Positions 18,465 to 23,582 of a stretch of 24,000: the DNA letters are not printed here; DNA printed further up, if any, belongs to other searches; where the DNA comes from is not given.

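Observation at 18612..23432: Origin-binding head, primase-polymerase, SF3-like NTPase, proofreading exonuclease and PolA in one 1606-aa chain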

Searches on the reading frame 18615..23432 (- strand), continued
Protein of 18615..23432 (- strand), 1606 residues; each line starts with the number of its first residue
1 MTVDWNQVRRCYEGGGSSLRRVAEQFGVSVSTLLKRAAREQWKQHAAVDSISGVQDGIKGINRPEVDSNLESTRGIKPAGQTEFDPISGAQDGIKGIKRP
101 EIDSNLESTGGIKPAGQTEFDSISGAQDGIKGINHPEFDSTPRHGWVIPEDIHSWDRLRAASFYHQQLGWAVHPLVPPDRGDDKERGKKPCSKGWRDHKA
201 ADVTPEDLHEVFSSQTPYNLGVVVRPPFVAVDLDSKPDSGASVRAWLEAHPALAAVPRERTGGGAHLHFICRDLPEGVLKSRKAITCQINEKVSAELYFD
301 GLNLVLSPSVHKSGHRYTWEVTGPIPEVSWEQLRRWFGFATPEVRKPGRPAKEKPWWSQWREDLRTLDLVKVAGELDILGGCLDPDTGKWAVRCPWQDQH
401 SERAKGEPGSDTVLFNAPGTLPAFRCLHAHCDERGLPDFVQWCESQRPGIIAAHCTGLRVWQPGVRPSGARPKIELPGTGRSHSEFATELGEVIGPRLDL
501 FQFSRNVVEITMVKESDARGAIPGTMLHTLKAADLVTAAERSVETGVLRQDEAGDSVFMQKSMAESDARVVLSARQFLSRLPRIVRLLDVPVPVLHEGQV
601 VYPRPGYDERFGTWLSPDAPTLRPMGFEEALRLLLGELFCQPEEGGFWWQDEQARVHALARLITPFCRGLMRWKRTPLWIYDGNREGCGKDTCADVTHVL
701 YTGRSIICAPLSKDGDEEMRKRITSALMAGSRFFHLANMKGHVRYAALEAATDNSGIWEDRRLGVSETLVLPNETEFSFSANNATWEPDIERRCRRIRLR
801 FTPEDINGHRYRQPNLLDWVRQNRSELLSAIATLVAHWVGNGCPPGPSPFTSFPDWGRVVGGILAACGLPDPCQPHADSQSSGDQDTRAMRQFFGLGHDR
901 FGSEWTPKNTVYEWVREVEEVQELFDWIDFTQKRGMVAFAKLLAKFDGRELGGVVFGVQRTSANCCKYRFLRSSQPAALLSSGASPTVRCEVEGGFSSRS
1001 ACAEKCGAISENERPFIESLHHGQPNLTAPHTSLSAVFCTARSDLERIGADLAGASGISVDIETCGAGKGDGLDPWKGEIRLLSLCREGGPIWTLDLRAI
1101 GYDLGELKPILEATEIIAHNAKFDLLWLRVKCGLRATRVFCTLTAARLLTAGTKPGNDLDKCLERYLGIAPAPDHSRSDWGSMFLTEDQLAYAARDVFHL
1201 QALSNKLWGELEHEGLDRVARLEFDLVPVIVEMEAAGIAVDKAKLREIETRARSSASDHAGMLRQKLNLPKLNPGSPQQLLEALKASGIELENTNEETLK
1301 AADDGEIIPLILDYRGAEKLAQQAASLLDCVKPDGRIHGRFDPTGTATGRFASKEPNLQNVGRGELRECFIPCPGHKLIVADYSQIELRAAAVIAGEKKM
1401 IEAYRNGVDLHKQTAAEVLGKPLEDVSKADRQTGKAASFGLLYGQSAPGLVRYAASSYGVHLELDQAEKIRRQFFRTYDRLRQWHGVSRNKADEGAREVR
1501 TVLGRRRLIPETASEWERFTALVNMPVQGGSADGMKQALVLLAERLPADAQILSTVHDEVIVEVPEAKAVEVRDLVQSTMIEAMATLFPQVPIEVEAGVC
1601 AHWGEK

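Call 62: search_dna_similar(query=window:18615-23432:-, collection=phages, mode=protein, max_rows=25)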
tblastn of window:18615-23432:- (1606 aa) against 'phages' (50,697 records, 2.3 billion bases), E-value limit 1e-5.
The search stops at 5000 records and this limit was reached: more records match than are counted here, and every count below describes the 5000 best-scoring records only.
Records with a match: at least 5000; places in all: 5005; records where one place covers at least 80% of the query: 0.
Best place of each record, by identity: <60% 5000.
By first word of the organism name: Mycobacterium 995; Salmonella 553; Vibrio 504; Staphylococcus 343; Microbacterium 335; Escherichia 276; Bacillus 262; Pseudomonas 191; Enterococcus 128; Arthrobacter 122; and 128 more.
By host as written in the record: Mycobacterium smegmatis mc2 155 716; - 658; Microbacterium foliorum NRRL B-24224 149; Microbacterium foliorum NRRL B-24224 SEA 141; Mycobacterium smegmatis mc#155 131; Staphylococcus aureus 113; Escherichia coli 112; Salmonella enterica 75; and 896 more.
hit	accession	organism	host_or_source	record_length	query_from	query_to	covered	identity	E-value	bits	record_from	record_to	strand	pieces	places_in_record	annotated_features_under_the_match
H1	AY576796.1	Actinoplanes phage phiAsp2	-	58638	524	1593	42%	29.4%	6e-23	190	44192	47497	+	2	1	pas55: Pas55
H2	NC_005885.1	Actinoplanes phage phiAsp2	Actinoplanes sp. SN223/29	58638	524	1593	42%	29.4%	6e-23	190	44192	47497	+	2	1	Pas55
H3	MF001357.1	Clostridium phage CP3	Clostridium perfringens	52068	968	1604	40%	27.7%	1e-34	152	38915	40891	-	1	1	DNA polymerase I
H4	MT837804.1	Bacteriophage sp.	human fecal samples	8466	1028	1605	36%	30.4%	2e-48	197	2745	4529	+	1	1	record has no annotation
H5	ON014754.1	Pseudanabaena phage Pam2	Pseudanabaena sp.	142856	1010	1606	37%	29.3%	5e-53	212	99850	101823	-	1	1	DNA-directed DNA polymerase | hypothetical protein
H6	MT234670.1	Pseudanabaena phage PA-SR01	Pseudanabaena sp. KCZY-C8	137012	1016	1606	37%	29.0%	5e-52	209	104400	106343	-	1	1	DNA-directed DNA polymerase | hypothetical protein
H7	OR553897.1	Gordonia phage Elinal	Gordonia rubripertincta Grub38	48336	1038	1606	35%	29.6%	2e-40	171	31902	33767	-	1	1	48: DNA polymerase I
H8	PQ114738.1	Gordonia phage KayGee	Gordonia rubripertincta NRRL B-16540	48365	1038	1606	35%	29.6%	2e-40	171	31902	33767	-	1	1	46: DNA polymerase I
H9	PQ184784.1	Gordonia phage MAnor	Gordonia rubripertincta NRRL B-16540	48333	1038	1606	35%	29.5%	7e-40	169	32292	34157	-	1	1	46: DNA polymerase I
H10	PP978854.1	Gordonia phage PotPie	Gordonia rubripertincta NRRL B-16540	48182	1038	1606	35%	29.5%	1e-40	172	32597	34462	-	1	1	44: DNA polymerase I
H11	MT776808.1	Gordonia phage Feastonyeet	Gordonia rubripertincta NRRL B-16540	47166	1038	1606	35%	29.4%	7e-40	169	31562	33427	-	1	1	44: DNA polymerase I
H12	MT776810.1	Gordonia phage BigChungus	Gordonia rubripertincta NRRL B-16540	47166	1038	1606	35%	29.4%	7e-40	169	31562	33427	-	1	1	44: DNA polymerase I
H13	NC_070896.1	Gordonia phage BigChungus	Gordonia rubripertincta NRRL B-16540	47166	1038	1606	35%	29.4%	7e-40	169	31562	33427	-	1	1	44: DNA polymerase I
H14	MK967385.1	Gordonia phage SheckWes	Gordonia rubripertincta NRRL B-16540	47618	1038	1606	35%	29.4%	3e-39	167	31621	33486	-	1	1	48: DNA polymerase I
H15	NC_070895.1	Gordonia phage SheckWes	Gordonia rubripertincta NRRL B-16540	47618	1038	1606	35%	29.4%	3e-39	167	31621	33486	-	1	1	48: DNA polymerase I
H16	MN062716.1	Gordonia phage Mayweather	soil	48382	1038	1606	35%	29.4%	1e-38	165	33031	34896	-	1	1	49: DNA polymerase I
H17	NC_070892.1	Gordonia phage Mayweather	soil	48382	1038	1606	35%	29.4%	1e-38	165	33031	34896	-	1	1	49: DNA polymerase I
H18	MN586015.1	Gordonia phage Lauer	Gordonia rubripertincta NRRL B-16540 SEA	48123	1038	1606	35%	29.3%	5e-39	166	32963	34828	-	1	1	41: DNA polymerase I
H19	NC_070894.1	Gordonia phage Lauer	Gordonia rubripertincta NRRL B-16540 SEA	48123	1038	1606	35%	29.3%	5e-39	166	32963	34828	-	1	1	41: DNA polymerase I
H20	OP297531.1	Gordonia phage SummitAcademy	Gordonia rubripertincta Grub38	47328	1038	1606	35%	29.3%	1e-39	169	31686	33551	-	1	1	44: DNA polymerase I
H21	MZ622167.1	Gordonia phage Vine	Gordonia rubripertincta NRRL B-16540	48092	1038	1606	35%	29.3%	1e-39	168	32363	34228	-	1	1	47: DNA polymerase I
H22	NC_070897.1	Gordonia phage Vine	Gordonia rubripertincta NRRL B-16540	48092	1038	1606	35%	29.3%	1e-39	168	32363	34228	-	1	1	47: DNA polymerase I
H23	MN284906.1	Gordonia phage CherryonLim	Gordonia rubripertincta NRRL B-16540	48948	1038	1606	35%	29.1%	2e-37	161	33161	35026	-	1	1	46: DNA polymerase I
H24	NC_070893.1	Gordonia phage CherryonLim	Gordonia rubripertincta NRRL B-16540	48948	1038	1606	35%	29.1%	2e-37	161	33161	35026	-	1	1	46: DNA polymerase I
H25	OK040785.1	Gordonia phage Pons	Gordonia rubripertincta NRRL B-16540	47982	1038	1606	35%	28.8%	1e-38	165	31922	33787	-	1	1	46: DNA polymerase I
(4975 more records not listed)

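Call 63: get_annotated_region(hit=H2, flank=5000)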
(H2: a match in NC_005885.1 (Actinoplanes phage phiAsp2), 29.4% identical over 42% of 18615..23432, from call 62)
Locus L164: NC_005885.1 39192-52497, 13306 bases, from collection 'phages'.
description: Actinoplanes phage phiAsp2, complete genome.
organism: Actinoplanes phage phiAsp2 (NCBI taxid 279303)
taxonomy: Viruses; Duplodnaviria; Heunggongvirae; Uroviricota; Caudoviricetes
host: Actinoplanes sp. SN223/29; source: -; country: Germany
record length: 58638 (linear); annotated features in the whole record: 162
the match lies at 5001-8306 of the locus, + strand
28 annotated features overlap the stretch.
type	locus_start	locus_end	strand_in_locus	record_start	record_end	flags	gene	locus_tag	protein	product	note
regulatory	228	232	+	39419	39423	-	-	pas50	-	ribosome_binding_site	-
CDS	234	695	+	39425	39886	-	-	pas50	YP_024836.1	Pas50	-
regulatory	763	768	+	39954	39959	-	-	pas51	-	ribosome_binding_site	-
CDS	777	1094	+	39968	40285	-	-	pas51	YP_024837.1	Pas51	-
regulatory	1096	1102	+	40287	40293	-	-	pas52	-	ribosome_binding_site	-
CDS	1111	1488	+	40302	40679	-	-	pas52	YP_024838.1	Pas52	-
regulatory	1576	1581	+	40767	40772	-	-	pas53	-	ribosome_binding_site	-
CDS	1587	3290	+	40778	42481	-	-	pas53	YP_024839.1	DNA helicase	hypothetical protein; putative helicase; similar to Salmonella enterica subsp. enterica serovar Typhi str. CT18 ...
regulatory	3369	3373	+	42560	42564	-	-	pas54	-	ribosome_binding_site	-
CDS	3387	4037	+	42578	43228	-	-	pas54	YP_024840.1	Pas54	-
regulatory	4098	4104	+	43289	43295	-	-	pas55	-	ribosome_binding_site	-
CDS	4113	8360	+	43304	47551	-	-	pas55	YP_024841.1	Pas55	hypothetical protein; putative DNA polymerase; similar to Mycobacteriophage Bxb1 gp41 encoded by GenBank Accession ...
regulatory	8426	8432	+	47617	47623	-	-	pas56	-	ribosome_binding_site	-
CDS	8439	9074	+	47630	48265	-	-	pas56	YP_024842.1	Pas56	-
regulatory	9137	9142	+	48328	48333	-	-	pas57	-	ribosome_binding_site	-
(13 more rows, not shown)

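Call 66: search_protein_families(library=pfam, proteins=[L164:4113-8357:+, L025:10001-14773:+, L018:11313-16136:+, L021:100-1326:+, L021:1331-6181:+, L074:2425-3873:+, L074:3857-4978:+, L074:4981-7026:+], max_evalue=0.01)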
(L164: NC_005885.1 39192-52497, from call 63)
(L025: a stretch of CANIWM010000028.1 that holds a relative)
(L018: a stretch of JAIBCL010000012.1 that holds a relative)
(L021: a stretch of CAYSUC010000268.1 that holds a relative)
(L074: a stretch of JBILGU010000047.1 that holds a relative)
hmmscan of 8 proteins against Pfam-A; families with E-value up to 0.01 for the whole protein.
L164:4113-8357:+ (1415 aa): 2 families
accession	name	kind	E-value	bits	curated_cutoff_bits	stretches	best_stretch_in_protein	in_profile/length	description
PF00476.26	DNA_pol_A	-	2.4e-29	102.9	34.3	1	1109-1410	55-380/381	DNA polymerase family A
PF12965.13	DUF3854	-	4.2e-08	33.6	23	1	108-210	11-124/130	Domain of unknown function (DUF3854)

L025:10001-14773:+ (1591 aa): 3 families
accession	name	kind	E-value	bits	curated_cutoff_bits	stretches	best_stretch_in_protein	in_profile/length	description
PF00476.26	DNA_pol_A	-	7.2e-80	269.2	34.3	1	1251-1590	24-381/381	DNA polymerase family A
PF08800.15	BT4734-like_N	-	1.7e-22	80.4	22.4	1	189-300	2-132/134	BT4734-like, N-terminal domain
PF01612.26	DNA_pol_A_exo1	-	2.2e-18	67.1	23.6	1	1028-1196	8-172/173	3'-5' exonuclease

L018:11313-16136:+ (1608 aa): 4 families
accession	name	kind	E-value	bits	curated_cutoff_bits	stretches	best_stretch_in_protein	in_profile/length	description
PF00476.26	DNA_pol_A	-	2.5e-80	270.7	34.3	1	1245-1607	2-381/381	DNA polymerase family A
PF01612.26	DNA_pol_A_exo1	-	3.4e-22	79.5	23.6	1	1040-1213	3-172/173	3'-5' exonuclease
PF08800.15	BT4734-like_N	-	2.5e-20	73.4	22.4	1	198-310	2-133/134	BT4734-like, N-terminal domain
PF08281.18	Sigma70_r4_2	-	0.0046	17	25.7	0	11-41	19-49/54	Sigma-70, region 4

L021:100-1326:+ (409 aa): 0 families

L021:1331-6181:+ (1617 aa): 3 families
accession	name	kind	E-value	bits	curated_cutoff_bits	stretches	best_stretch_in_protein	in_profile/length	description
PF00476.26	DNA_pol_A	-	1.7e-79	268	34.3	1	1255-1616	3-381/381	DNA polymerase family A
PF01612.26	DNA_pol_A_exo1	-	3.7e-22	79.4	23.6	1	1049-1223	3-173/173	3'-5' exonuclease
PF08800.15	BT4734-like_N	-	1.8e-20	73.9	22.4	1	194-306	2-133/134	BT4734-like, N-terminal domain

L074:2425-3873:+ (483 aa): 1 family
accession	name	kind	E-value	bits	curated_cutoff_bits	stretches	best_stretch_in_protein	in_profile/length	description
PF16793.10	RepB_primase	-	1.2e-05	25.8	24.3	1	96-206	66-182/186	RepB DNA-primase N-terminal domain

L074:3857-4978:+ (374 aa): 0 families

L074:4981-7026:+ (682 aa): 3 families
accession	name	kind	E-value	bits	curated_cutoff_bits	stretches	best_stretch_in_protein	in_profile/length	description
PF00476.26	DNA_pol_A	-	5.3e-76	256.5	34.3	1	305-652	6-360/381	DNA polymerase family A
PF01612.26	DNA_pol_A_exo1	-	7.7e-14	52.3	23.6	1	98-269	2-172/173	3'-5' exonuclease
PF18563.6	TubC_N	-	4.5e-06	27.1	26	1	5-49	3-48/52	TubC N-terminal docking domain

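Call 84: search_protein_families(library=pfam, proteins=[L004:6666-6995:+, L004:7152-7829:+, L004:7832-8170:+, L004:8184-9044:-, L004:14863-15510:+, L004:16698-17444:-, L004:17472-19808:-, L004:20039-20443:+, L004:20398-20841:+, L004:21931-22797:-], max_evalue=0.01)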
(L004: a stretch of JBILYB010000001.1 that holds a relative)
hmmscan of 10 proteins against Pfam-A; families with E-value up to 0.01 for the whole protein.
L004:6666-6995:+ (110 aa): 0 families

L004:7152-7829:+ (226 aa): 0 families

L004:7832-8170:+ (113 aa): 0 families

L004:8184-9044:- (286 aa): 0 families

L004:14863-15510:+ (216 aa): 0 families

L004:16698-17444:- (248 aa): 2 families
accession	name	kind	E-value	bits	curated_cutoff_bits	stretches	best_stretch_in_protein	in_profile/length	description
PF13646.12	HEAT_2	-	1.2e-14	54.8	27.7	2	142-205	10-72/88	HEAT repeats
PF03130.22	HEAT_PBS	-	0.0058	17.5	20.9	0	180-205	1-26/27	PBS lyase HEAT-like repeat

L004:17472-19808:- (778 aa): 1 family
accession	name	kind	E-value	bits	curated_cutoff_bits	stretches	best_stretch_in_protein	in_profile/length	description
PF00082.27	Peptidase_S8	-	9.8e-39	133.8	21.8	1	238-508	3-288/288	Subtilase family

L004:20039-20443:+ (135 aa): 1 family
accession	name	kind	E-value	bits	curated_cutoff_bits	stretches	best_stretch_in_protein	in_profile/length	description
PF04480.18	DUF559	-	0.00022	21.5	20.6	1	24-118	20-108/109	Protein of unknown function (DUF559)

L004:20398-20841:+ (148 aa): 2 families
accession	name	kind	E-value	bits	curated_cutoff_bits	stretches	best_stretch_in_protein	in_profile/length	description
PF15943.11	YdaS_toxin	-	0.0049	17.1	30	0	46-66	12-35/65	Bacterial toxin YdaS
PF13551.12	HTH_29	-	0.0069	16.9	28.1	0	47-67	17-37/64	Winged helix-turn helix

L004:21931-22797:- (288 aa): 0 families
